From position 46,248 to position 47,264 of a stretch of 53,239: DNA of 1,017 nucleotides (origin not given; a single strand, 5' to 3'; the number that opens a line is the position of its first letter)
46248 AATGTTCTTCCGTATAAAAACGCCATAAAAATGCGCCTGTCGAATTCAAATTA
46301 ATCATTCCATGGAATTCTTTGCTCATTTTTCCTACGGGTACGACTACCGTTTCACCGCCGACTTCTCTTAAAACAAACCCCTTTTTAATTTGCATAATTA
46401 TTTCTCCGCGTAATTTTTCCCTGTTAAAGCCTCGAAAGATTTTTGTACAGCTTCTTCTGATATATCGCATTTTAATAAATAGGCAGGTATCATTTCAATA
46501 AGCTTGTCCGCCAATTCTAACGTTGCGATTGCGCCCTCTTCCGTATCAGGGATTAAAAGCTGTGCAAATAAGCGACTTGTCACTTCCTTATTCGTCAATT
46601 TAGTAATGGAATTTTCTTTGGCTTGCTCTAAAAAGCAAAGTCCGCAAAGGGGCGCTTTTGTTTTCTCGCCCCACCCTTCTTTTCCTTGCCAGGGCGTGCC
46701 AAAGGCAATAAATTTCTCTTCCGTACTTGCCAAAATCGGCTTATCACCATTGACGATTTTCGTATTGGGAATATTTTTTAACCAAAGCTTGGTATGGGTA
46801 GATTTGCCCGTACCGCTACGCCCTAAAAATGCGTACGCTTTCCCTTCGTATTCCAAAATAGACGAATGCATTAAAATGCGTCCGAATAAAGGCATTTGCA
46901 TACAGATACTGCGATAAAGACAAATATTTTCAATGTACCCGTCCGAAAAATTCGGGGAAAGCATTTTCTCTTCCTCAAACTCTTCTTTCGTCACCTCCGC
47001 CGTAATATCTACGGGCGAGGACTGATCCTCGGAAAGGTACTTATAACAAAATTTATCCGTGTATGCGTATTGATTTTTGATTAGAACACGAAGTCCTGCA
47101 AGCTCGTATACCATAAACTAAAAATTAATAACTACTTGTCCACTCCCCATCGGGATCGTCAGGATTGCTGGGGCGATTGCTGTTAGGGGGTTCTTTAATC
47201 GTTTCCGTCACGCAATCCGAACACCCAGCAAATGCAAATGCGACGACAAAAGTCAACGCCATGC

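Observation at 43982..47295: Five-gene peptide maturation/export-like cassette with no recognisable core modifying enzyme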

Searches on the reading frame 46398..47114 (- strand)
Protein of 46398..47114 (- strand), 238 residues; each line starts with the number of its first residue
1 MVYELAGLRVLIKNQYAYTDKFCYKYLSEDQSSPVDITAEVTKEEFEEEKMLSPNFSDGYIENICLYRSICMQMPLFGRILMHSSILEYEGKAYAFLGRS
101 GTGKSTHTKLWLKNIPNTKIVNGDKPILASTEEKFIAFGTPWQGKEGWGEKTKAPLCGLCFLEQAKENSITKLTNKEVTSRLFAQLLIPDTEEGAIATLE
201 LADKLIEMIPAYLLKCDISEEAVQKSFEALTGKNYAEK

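Call 3: search_protein_families(library=pfam, proteins=[window:46398-47114:-], max_evalue=1)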
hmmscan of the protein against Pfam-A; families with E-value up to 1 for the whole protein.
window:46398-47114:- (238 aa): 2 families
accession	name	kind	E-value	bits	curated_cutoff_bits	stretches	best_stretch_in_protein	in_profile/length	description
PF00005.33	ABC_tran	-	0.0016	19.5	25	1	89-117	9-37/137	ABC transporter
PF06743.20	FAST_1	-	0.21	11.9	27.4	1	156-182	45-71/72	FAST kinase-like protein, subdomain 1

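Call 4: search_protein_families(library=ncbifam, proteins=[window:46398-47114:-], max_evalue=1)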
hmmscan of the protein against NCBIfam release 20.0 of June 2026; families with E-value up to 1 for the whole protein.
window:46398-47114:- (238 aa): 11 families
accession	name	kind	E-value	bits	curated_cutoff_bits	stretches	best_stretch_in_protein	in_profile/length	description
TIGR04249.1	SCM_chp_ScmC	equivalog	2.8e-05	23.6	125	1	78-187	124-238/292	SynChlorMet cassette protein ScmC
TIGR02769.1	nickel_nikE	equivalog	0.008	15.7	332.55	1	84-112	30-58/265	nickel import ATP-binding protein NikE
NF006821.0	PRK09344.1-3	subfamily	0.013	14.2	369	1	94-130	225-263/525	phosphoenolpyruvate carboxykinase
NF007739.0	PRK10419.1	subfamily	0.018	14.6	354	1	81-111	28-58/268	nickel ABC transporter ATP-binding protein NikE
NF047345.1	SCCmet_Cch1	equivalog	0.02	13.5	700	1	76-110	171-205/542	cassette chromosome replicative helicase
TIGR04352.1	HprK_rel_A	equivalog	0.067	12.3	200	1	78-107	95-124/280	HprK-related kinase A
TIGR03608.1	L_ocin_972_ABC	subfamily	0.089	12.2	254.85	1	80-106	13-39/206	putative bacteriocin export ABC transporter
TIGR02868.1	CydC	equivalog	0.11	11.2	329.05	1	90-116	360-386/530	thiol reductant ABC exporter subunit CydC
TIGR02857.1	CydD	equivalog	0.17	10.8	435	1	90-126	347-385/529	thiol reductant ABC exporter subunit CydD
NF007863.0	PRK10575.1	equivalog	0.24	10.6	433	1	73-126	20-74/265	Fe3+-hydroxamate ABC transporter ATP-binding protein FhuC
NF010067.0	PRK13547.1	equivalog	0.27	10.5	374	1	80-123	16-59/272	heme ABC transporter ATP-binding protein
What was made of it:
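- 46398..47114 (-): 'K' gene: a 238-aa ScmC-family kinase with the HprK/PEPCK-fold P-loop (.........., NGDKP, GKE motifs). TIGR04249 matches at E 2.8e-5 (call 4).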

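Call 7: find_homologous_proteins(query=window:46398-47114:-, max_evalue=0.001)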
Query window:46398-47114:- (238 aa): 1636 proteins with E <= 0.001 among 1968 candidates; the best 120 are listed.
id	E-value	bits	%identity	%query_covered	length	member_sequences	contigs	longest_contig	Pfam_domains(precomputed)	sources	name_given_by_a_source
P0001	7.3e-146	502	93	100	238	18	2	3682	PF27840.1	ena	-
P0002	2.9e-137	474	87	100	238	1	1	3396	PF27840.1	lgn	-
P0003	3.8e-136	470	87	100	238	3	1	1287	PF27840.1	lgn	-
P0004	1.4e-131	455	84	100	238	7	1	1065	PF27840.1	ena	-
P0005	9.8e-129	446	83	100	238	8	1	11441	PF27840.1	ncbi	-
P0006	1.0e-119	416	77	99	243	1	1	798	PF27840.1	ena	-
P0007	8.5e-112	390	73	99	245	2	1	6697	PF27840.1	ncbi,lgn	-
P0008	5.9e-110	384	70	100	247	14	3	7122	PF27840.1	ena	-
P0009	3.0e-109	382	70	100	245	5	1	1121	-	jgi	jgi:hypothetical protein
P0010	4.7e-109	381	69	100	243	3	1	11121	PF27840.1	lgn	-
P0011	5.7e-109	381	70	100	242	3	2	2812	PF27840.1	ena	-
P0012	8.8e-109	380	70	100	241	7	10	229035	PF27840.1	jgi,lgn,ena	-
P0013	9.0e-109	380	70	100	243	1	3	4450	PF27840.1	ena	-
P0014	1.9e-108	379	70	100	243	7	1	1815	PF27840.1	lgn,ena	-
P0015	2.5e-108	379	69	100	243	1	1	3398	PF27840.1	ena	-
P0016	3.2e-108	378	71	100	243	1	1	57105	PF27840.1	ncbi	-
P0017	5.1e-108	378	68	100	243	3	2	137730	PF27840.1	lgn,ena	-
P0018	7.7e-108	377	71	100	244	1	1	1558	PF27840.1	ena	-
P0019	1.2e-107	377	70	100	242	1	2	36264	PF27840.1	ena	-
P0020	1.2e-107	377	68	100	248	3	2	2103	PF27840.1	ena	-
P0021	1.4e-107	376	70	100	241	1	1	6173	PF27840.1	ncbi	-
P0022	2.5e-107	376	69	100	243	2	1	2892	PF27840.1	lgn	-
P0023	2.8e-107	375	68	100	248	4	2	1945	PF27840.1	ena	-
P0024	4.7e-107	375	70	99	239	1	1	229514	PF27840.1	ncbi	-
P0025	5.2e-107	375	68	100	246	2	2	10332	PF27840.1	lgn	-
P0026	5.5e-107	374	70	99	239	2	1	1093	PF27840.1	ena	-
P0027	9.2e-107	374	70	100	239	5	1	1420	PF27840.1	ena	-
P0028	1.0e-106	374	70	99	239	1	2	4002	PF27840.1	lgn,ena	-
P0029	1.6e-106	373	68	100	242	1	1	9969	PF27840.1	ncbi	-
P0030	1.6e-106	373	67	100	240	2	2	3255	PF27840.1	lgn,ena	-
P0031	2.3e-106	372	69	100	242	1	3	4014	PF27840.1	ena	-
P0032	3.2e-106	372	69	99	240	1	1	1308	PF27840.1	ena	-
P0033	3.3e-106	372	70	99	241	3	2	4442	PF27840.1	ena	-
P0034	3.5e-106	372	68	100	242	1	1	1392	PF27840.1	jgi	jgi:hypothetical protein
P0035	4.3e-106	372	67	99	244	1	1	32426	PF27840.1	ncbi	-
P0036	4.9e-106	371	70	100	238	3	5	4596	PF27840.1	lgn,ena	-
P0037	9.5e-106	370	69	99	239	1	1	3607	PF27840.1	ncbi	-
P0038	1.1e-105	370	69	100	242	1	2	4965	PF27840.1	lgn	-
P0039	1.1e-105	370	68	100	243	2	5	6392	PF27840.1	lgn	-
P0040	1.3e-105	370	67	100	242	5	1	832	PF27840.1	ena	-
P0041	1.4e-105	370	69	100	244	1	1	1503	PF27840.1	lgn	-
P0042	1.5e-105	370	68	100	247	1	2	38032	PF27840.1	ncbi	-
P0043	1.5e-105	370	68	100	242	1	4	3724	PF27840.1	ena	-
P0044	1.6e-105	370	69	99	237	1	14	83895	PF27840.1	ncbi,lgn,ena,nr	ncbi:MAG: hypothetical protein IJX30_09425 [Clostridia bacterium]|nr:hypothetical protein [Clostridi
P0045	1.6e-105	370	69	100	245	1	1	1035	PF27840.1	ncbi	-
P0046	1.8e-105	369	68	100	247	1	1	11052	PF27840.1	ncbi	-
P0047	1.8e-105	369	68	100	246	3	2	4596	PF27840.1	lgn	-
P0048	3.0e-105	369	68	100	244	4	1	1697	PF27840.1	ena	-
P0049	3.2e-105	369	69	99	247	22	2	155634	PF27840.1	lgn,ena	-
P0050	3.4e-105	369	68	100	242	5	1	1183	PF27840.1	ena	-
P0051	3.9e-105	368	68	99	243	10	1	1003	PF27840.1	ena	-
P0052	3.9e-105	368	69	100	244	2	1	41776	PF27840.1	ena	-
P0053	4.0e-105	368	69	99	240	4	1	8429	PF27840.1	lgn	-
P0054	4.2e-105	368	67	100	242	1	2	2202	PF27840.1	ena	-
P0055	4.4e-105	368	67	100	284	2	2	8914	PF27840.1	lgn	-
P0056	4.5e-105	368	67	100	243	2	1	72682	PF27840.1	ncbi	-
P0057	4.7e-105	368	68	100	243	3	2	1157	PF27840.1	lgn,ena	-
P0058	5.0e-105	368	68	100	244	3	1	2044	PF27840.1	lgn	-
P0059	5.1e-105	368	68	100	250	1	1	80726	PF27840.1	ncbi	-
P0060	5.3e-105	368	68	100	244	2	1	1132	PF27840.1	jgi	jgi:hypothetical protein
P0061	6.0e-105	368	68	100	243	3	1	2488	PF27840.1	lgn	-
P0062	8.4e-105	367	68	100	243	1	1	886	PF27840.1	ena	-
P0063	9.2e-105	367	69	100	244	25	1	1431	PF27840.1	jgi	jgi:hypothetical protein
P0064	9.4e-105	367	68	98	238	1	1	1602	PF27840.1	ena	-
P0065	1.2e-104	367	68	100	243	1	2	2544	PF27840.1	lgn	-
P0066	1.2e-104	367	68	100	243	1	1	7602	PF27840.1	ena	-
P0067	1.2e-104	367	68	100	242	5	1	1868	PF27840.1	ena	-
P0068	1.3e-104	367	66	100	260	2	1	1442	PF27840.1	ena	-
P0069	1.3e-104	367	67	100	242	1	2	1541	PF27840.1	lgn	-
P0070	1.4e-104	367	67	100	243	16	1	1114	PF27840.1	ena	-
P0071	1.6e-104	366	68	100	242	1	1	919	PF27840.1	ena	-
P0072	1.7e-104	366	67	100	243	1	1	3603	PF27840.1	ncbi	-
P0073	1.8e-104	366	67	100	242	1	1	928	PF27840.1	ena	-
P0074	2.1e-104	366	65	100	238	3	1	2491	PF27840.1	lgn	-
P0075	2.2e-104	366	67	100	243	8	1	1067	PF27840.1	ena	-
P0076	2.2e-104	366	67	99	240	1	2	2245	PF27840.1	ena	-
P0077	2.7e-104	366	67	100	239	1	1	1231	PF27840.1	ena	-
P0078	2.8e-104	366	68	99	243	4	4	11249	PF27840.1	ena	-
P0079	3.0e-104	365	68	100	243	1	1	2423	PF27840.1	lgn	-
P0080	3.5e-104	365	68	99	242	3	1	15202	PF27840.1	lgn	-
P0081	3.7e-104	365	66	100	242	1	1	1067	PF27840.1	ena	-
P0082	3.9e-104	365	66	100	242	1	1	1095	PF27840.1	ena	-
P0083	4.2e-104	365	68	100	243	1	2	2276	PF27840.1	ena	-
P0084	5.5e-104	365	67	100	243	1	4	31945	PF27840.1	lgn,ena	-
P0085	5.6e-104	365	68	100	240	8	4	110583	PF27840.1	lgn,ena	-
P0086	5.8e-104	365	68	100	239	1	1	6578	PF27840.1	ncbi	-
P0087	6.4e-104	364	67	100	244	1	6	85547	PF27840.1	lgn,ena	-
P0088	7.8e-104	364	67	100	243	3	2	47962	PF27840.1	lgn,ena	-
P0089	8.0e-104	364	67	100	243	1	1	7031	PF27840.1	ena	-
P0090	8.6e-104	364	67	99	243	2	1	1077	PF27840.1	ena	-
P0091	8.8e-104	364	66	100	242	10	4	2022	PF27840.1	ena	-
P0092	9.0e-104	364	67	100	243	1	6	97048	PF27840.1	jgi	-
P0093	9.2e-104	364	69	100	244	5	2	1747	PF27840.1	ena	-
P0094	1.0e-103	364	66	100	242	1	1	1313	PF27840.1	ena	-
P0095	1.0e-103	364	67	99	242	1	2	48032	PF27840.1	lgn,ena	-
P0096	1.1e-103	364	66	100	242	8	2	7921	PF27840.1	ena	-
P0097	1.4e-103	363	68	99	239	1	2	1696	PF27840.1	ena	-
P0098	1.5e-103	363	68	100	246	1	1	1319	PF27840.1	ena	-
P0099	1.7e-103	363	66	100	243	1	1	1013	PF27840.1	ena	-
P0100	1.7e-103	363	67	99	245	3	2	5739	PF27840.1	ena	-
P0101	1.9e-103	363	69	99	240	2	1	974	PF27840.1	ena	-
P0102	2.0e-103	363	68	100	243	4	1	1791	PF27840.1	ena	-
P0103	2.1e-103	363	66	100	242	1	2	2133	PF27840.1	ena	-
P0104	2.1e-103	363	68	100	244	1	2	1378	PF27840.1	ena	-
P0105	2.3e-103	363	67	100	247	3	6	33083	PF27840.1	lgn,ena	-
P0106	2.3e-103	363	67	100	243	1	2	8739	PF27840.1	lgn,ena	-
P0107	2.7e-103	362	68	100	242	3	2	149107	PF27840.1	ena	-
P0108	2.7e-103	362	67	99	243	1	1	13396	PF27840.1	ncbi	-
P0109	3.9e-103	362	68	100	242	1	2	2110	PF27840.1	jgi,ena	jgi:hypothetical protein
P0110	4.4e-103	362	66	99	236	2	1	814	PF27840.1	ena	-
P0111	4.4e-103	362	67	100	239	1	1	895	PF27840.1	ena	-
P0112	6.0e-103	361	66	100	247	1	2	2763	PF27840.1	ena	-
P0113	6.3e-103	361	66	100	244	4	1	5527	PF27840.1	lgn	-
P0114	7.0e-103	361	66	100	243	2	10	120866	PF27840.1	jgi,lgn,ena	jgi:hypothetical protein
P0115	7.4e-103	361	68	100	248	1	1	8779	PF27840.1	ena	-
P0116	7.7e-103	361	66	100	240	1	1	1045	PF27840.1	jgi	jgi:hypothetical protein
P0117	7.7e-103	361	67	100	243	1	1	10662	PF27840.1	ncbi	-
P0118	8.4e-103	361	67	100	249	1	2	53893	PF27840.1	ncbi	-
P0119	8.6e-103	361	65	100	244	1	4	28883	PF27840.1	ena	-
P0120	9.2e-103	361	66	100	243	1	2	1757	PF27840.1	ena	-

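Call 8: find_encoding_contigs(protein=P0044, flank=7000, max_places=3)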
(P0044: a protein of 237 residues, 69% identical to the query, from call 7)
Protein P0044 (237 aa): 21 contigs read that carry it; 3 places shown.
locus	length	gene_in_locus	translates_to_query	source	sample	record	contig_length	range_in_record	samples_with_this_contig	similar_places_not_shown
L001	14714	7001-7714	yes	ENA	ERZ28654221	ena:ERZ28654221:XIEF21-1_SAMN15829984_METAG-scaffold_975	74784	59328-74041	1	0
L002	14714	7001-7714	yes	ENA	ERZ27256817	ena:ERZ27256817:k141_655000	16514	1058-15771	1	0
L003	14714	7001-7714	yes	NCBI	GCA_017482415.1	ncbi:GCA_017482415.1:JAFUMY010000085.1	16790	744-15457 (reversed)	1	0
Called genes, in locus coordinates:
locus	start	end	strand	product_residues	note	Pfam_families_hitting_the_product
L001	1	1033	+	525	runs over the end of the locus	PF00005:ABC_tran, PF02463:SMC_N (faint), PF13304:AAA_21 (faint), PF12848:ABC_tran_Xtn, PF00005:ABC_tran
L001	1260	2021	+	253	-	PF00072:Response_reg, PF08769:Spo0A_C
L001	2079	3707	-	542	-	PF00118:Cpn60_TCP1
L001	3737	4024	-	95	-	PF00166:Cpn10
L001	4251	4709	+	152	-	PF00383:dCMP_cyt_deam_1, PF14437:MafB19-deam, PF14439:Bd3614-deam (weak)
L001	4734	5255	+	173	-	PF00160:Pro_isomerase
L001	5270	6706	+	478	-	PF00206:Lyase_1, PF10397:ADSL_C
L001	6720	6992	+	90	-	-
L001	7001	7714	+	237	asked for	PF27840:ScmC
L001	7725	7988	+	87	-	PF05402:PqqD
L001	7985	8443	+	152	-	-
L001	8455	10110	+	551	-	PF00664:ABC_membrane, PF00005:ABC_tran, PF02463:SMC_N (faint), PF13304:AAA_21 (faint), PF13401:AAA_22 (weak)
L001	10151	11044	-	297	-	PF02311:AraC_binding, PF12833:HTH_18, PF00165:HTH_AraC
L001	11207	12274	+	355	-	PF01636:APH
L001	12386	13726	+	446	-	PF07690:MFS_1, PF13347:MFS_2 (faint)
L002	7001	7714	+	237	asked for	PF27840:ScmC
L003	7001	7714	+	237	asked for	PF27840:ScmC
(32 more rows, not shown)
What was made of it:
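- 46398..47114 (-): Relatives carry precomputed Pfam PF27840 ScmC (calls 7, 8).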

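Call 9: find_encoding_contigs(protein=P0012, flank=7000, max_places=3)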
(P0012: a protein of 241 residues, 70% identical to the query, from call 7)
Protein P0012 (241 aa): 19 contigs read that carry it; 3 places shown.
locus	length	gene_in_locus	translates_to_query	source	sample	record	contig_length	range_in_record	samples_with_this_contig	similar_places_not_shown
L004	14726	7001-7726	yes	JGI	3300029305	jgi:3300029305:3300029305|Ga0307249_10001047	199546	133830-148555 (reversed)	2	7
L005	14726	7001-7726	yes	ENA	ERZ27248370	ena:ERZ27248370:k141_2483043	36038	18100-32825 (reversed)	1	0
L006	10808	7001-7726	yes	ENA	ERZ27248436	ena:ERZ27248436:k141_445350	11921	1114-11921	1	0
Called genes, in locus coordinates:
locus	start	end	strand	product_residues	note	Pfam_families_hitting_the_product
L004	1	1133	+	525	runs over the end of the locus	PF00005:ABC_tran, PF02463:SMC_N (faint), PF13304:AAA_21 (faint), PF12848:ABC_tran_Xtn, PF00005:ABC_tran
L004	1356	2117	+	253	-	PF00072:Response_reg, PF08769:Spo0A_C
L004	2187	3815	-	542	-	PF00118:Cpn60_TCP1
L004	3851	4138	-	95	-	PF00166:Cpn10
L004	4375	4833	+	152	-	PF00383:dCMP_cyt_deam_1, PF14437:MafB19-deam, PF14439:Bd3614-deam (weak)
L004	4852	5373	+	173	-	PF00160:Pro_isomerase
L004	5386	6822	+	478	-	PF00206:Lyase_1, PF10397:ADSL_C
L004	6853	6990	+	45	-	-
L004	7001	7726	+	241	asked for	PF27840:ScmC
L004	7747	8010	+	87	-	PF05402:PqqD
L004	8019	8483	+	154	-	-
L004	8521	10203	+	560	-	PF00664:ABC_membrane, PF00005:ABC_tran, PF02463:SMC_N (weak), PF13401:AAA_22 (weak), PF13304:AAA_21 (faint)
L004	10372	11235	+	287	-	PF19568:Spore_III_AA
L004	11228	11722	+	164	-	PF09548:Spore_III_AB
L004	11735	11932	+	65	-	PF06686:SpoIIIAC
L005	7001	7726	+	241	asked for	PF27840:ScmC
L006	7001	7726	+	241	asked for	PF27840:ScmC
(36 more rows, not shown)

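Call 15: find_related_loci(query=A1, collection=genome_contigs, flank=6000)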
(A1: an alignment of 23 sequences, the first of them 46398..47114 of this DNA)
Query A1 (238 aa) in genome_contigs; peptide patterns used: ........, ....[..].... (x = any residue, [..] = any of these).
323 stretches matched a pattern; 252 encode a relative of the query (tblastn E <= 1e-3); the best 80 are kept; 80 distinct loci.
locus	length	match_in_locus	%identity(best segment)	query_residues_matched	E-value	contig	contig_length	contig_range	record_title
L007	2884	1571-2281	93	1-237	1e-152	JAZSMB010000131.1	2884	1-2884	MAG: Candidatus Scatosoma sp. isolate T1900044555_TS20190021.MAGScoT_cleanbin_000094 SGB_296_k141_2063494, whole genome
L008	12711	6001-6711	93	1-237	4e-145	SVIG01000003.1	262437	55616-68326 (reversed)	MAG: Clostridiales bacterium isolate SIG403 NODE_462_length_262437_cov_8.741436, whole genome shotgun sequence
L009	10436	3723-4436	83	1-238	2e-135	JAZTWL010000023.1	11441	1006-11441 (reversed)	MAG: Candidatus Scatosoma sp. isolate T1900045333_YK20190022.MAGScoT_cleanbin_000046 SGB_6556_k141_510669, whole genome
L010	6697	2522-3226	73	1-235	2e-117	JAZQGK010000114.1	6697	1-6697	MAG: Candidatus Scatosoma sp. isolate T1900044630_TS20190096.MAGScoT_cleanbin_000047 SGB_1027_k141_1245996, whole genome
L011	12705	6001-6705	69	1-235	1e-113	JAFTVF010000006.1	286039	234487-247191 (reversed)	MAG: Clostridia bacterium isolate RGIG4180 Roe_deer_Colon-2__c769, whole genome shotgun sequence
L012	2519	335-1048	68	1-238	2e-116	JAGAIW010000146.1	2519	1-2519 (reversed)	MAG: Clostridia bacterium isolate RGIG8483 Water_deer_Cecum-1__c294521, whole genome shotgun sequence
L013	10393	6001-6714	67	1-238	4e-110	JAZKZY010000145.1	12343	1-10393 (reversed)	MAG: Candidatus Scatosoma sp. isolate T1900045082_TC20190076.MAGScoT_cleanbin_000021 SGB_4667_k141_435410, whole genome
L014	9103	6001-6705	67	1-235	8e-110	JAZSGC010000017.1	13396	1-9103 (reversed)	MAG: Candidatus Scatosoma sp. isolate T1900044579_TS20190045.MAGScoT_cleanbin_000030 SGB_550_k141_565323, whole genome s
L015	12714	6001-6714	66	1-238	1e-109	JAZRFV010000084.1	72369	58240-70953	MAG: Candidatus Scatosoma sp. isolate T1900045494_YK20190188.MAGScoT_cleanbin_000025 SGB_7408_k141_493555, whole genome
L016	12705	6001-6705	68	1-235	4e-109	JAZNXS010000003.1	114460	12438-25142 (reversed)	MAG: Candidatus Scatosoma sp. isolate T1900044778_TS20190244.MAGScoT_cleanbin_000044 SGB_2528_k141_3758275, whole genome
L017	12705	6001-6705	67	1-235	3e-109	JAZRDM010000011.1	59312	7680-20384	MAG: Candidatus Scatosoma sp. isolate T1900045506_YK20190200.MAGScoT_cleanbin_000022 SGB_7533_k141_1028715, whole genome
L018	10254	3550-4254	67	1-235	1e-108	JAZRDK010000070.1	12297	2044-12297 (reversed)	MAG: Candidatus Scatosoma sp. isolate T1900045506_YK20190200.MAGScoT_cleanbin_000044 SGB_7535_k141_1350432, whole genome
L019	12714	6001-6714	66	1-238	4e-108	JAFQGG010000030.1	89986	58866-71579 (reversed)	MAG: Clostridia bacterium isolate RGIG1792 Goat_Cecum-4__c373314, whole genome shotgun sequence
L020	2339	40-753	65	1-238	4e-113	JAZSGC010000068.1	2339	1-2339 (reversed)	MAG: Candidatus Scatosoma sp. isolate T1900044579_TS20190045.MAGScoT_cleanbin_000030 SGB_550_k141_1116400, whole genome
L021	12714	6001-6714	65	1-238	9e-108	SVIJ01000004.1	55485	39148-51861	MAG: Clostridiales bacterium isolate SIG406 NODE_13588_length_55485_cov_1.655226, whole genome shotgun sequence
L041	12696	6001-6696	63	1-232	9e-103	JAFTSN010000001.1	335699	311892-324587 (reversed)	MAG: Clostridia bacterium isolate RGIG4110 Roe_deer_Cecum.Co__c216474, whole genome shotgun sequence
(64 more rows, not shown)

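Call 21: search_solved_structures(query=A1, max_evalue=10, show_alignments=2)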
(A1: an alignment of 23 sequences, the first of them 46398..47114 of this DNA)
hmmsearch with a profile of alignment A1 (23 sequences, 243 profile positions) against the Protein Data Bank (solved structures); distinct sequences matched with E-value up to 10: 40.
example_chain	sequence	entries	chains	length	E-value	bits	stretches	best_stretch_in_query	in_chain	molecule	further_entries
8jwi_A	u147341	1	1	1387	0.009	18.6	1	89-118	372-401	Multidrug resistance protein 1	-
8jvh_A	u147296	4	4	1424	0.0094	18.5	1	89-118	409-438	Multidrug resistance protein 1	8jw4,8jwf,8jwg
9ws4_A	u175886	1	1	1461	0.0099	18.4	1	89-118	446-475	Multidrug resistance protein 1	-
1ii2_A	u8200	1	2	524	0.13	14.7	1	72-108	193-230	PHOSPHOENOLPYRUVATE CARBOXYKINASE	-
5dgx_A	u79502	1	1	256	0.31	13.5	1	84-113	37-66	Lipid A export ATP-binding/permease protein MsbA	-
8sa0_A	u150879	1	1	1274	0.34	13.4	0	89-118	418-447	ATP-dependent translocase ABCB1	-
8gmg_A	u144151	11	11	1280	0.35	13.4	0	89-118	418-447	ATP-dependent translocase ABCB1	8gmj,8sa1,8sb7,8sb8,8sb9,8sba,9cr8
6qex_A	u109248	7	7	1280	0.35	13.4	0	89-118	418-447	Multidrug resistance protein 1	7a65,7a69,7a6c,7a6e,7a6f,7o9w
6c0v_A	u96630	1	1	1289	0.35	13.4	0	89-118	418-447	Multidrug resistance protein 1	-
9nfi_A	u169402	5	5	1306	0.47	12.9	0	67-113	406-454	Permeability Glycoprotein (P-gp)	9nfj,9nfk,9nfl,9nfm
8y6h_A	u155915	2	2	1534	0.51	12.8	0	89-118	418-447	ATP-dependent translocase ABCB1,mNeonGreen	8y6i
6fn1_A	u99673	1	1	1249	0.65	12.5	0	90-113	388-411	Human-mouse chimeric ABCB1 (ABCBHM)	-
6fn4_A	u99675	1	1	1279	0.67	12.4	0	90-113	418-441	Apo form of Human-mouse chimeric ABCB1 (ABCB1HM) in complex with Antigen binding fragment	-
3b5x_A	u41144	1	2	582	0.79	12.2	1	81-114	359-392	Lipid A export ATP-binding/permease protein msbA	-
8wdb_D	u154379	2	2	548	0.87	12.1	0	93-119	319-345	Probable dipeptide-transport ATP-binding protein ABC transporter DppD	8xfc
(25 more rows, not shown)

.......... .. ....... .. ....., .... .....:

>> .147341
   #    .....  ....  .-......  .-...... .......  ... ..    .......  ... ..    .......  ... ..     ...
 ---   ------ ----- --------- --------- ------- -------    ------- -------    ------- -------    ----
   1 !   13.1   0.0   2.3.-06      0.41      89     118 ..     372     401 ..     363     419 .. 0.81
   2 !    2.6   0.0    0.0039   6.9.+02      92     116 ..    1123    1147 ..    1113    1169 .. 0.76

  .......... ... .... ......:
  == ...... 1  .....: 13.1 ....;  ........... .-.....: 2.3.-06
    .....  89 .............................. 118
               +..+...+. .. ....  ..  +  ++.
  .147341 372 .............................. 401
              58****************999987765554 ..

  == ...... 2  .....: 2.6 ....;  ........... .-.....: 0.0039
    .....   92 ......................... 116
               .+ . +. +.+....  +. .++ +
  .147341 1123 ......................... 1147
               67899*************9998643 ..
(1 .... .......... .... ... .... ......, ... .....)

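Call 31: predict_structure(alignment_id=A1)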
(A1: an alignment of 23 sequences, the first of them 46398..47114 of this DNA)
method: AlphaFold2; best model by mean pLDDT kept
length: 238 residues; sequences in the alignment: 23
mean_pLDDT: 95.3   pTM: 0.89
mean pLDDT of the five models: 95.3, 95.1, 94.2, 93.5, 92.5
residues with pLDDT >= 90: 219; 70-90: 19; 50-70: 0; < 50: 0
segments of 3 or more residues with pLDDT < 50: none
pLDDT, mean of each block of 10 residues (from residue 1): 97 96 96 98 96 94 96 96 96 94 91 96 96 95 90 98 94 96 91 97 97 95 98 92
secondary structure, 60 per line:
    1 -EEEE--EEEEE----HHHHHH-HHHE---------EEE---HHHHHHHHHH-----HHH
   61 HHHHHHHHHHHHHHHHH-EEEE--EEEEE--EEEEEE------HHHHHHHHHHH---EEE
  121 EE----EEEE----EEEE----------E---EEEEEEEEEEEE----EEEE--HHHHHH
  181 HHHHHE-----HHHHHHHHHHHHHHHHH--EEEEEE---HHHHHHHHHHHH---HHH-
elements in order: E2-5 E8-12 H17-22 E37-39 H43-52 H58-77 E79-82 E85-89 E92-97 H104-114 E118-122 E127-130 E135-138 E153-164 E169-172 H175-185 H192-208 E211-216 H220-231
